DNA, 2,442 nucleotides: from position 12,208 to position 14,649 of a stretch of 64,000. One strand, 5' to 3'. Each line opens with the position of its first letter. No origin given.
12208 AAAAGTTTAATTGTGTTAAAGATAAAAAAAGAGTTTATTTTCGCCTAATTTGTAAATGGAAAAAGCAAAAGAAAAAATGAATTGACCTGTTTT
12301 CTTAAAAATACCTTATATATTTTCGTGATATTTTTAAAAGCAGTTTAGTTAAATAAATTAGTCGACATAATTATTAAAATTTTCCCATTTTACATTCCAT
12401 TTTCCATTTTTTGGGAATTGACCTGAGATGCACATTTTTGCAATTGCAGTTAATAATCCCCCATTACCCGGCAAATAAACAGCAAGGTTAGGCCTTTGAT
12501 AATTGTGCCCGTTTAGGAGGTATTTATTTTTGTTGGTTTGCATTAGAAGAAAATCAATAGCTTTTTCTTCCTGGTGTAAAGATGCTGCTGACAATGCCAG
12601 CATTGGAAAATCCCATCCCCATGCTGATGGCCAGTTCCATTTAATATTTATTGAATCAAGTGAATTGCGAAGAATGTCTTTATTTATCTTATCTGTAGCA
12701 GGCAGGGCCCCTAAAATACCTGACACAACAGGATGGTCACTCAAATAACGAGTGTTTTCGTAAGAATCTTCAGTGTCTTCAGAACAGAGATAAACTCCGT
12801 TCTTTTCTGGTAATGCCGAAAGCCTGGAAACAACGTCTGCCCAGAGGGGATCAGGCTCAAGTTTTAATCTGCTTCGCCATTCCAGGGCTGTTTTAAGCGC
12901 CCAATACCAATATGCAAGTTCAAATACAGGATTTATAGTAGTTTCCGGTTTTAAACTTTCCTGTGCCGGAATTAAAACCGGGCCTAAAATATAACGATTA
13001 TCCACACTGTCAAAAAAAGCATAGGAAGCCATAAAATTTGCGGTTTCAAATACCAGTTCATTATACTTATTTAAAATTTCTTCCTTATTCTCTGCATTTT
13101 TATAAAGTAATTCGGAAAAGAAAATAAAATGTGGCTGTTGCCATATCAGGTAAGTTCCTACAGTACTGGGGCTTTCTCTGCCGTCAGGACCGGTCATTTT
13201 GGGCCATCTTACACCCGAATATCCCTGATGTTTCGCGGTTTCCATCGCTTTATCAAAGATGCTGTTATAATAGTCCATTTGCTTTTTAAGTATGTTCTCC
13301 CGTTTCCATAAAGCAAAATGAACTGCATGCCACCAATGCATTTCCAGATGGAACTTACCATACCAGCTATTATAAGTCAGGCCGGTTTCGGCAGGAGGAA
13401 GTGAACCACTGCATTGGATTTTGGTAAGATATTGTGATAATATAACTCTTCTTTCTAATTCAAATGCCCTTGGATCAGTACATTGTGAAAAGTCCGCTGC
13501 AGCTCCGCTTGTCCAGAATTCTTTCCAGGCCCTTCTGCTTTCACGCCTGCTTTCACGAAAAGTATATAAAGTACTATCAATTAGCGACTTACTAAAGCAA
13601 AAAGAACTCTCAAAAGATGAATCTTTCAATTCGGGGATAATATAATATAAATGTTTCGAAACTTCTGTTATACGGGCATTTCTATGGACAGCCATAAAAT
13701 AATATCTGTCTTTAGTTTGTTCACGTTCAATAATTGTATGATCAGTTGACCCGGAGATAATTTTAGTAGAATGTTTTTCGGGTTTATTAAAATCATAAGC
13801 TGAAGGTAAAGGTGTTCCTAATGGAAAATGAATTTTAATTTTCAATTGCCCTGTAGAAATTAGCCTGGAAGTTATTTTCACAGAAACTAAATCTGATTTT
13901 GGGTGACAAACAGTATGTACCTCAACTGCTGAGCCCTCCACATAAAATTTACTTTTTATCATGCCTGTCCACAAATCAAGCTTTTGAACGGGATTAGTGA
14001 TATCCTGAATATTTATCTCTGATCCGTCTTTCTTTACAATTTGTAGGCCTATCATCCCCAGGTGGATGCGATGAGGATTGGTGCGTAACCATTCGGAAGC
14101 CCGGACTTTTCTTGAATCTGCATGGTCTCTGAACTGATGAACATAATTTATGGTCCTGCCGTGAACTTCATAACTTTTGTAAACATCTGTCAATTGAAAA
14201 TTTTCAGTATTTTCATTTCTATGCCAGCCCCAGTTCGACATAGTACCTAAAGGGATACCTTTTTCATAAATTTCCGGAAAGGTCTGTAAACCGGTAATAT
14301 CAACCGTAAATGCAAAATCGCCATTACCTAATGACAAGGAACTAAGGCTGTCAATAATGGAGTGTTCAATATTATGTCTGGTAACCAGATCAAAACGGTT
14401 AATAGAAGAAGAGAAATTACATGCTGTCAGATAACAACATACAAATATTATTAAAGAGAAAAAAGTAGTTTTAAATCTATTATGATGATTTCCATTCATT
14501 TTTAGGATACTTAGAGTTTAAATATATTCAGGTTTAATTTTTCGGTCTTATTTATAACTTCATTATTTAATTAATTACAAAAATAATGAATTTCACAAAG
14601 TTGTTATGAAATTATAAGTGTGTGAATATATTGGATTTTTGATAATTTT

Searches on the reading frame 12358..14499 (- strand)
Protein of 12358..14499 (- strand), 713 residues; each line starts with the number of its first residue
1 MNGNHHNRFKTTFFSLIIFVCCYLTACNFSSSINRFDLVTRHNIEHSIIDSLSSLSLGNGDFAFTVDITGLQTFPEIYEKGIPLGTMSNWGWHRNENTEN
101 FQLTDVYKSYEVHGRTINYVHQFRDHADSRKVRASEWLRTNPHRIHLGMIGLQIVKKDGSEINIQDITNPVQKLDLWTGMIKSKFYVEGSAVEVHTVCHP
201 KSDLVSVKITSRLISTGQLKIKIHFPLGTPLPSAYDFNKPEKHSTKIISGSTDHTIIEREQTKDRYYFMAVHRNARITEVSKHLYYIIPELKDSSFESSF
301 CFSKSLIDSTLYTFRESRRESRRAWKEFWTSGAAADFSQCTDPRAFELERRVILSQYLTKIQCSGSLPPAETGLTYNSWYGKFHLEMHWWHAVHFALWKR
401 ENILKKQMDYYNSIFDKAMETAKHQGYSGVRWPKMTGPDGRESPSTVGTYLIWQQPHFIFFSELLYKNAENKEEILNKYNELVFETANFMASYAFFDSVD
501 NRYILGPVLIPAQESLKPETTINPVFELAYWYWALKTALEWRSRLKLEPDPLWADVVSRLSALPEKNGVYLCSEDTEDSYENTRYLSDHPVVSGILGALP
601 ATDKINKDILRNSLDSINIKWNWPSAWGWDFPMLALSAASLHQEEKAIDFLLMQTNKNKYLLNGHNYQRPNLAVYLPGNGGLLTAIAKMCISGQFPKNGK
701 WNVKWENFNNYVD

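Call 7: search_protein_families(library=pfam, proteins=[window:12358-14499:-], max_evalue=0.001)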
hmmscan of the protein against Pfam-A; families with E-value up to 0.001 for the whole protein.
window:12358-14499:- (713 aa): 1 family
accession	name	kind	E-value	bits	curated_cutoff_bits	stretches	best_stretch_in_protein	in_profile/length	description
PF03632.21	Glyco_hydro_65m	-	0.00041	19.9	27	1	393-541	43-201/371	Glycosyl hydrolase family 65 central catalytic domain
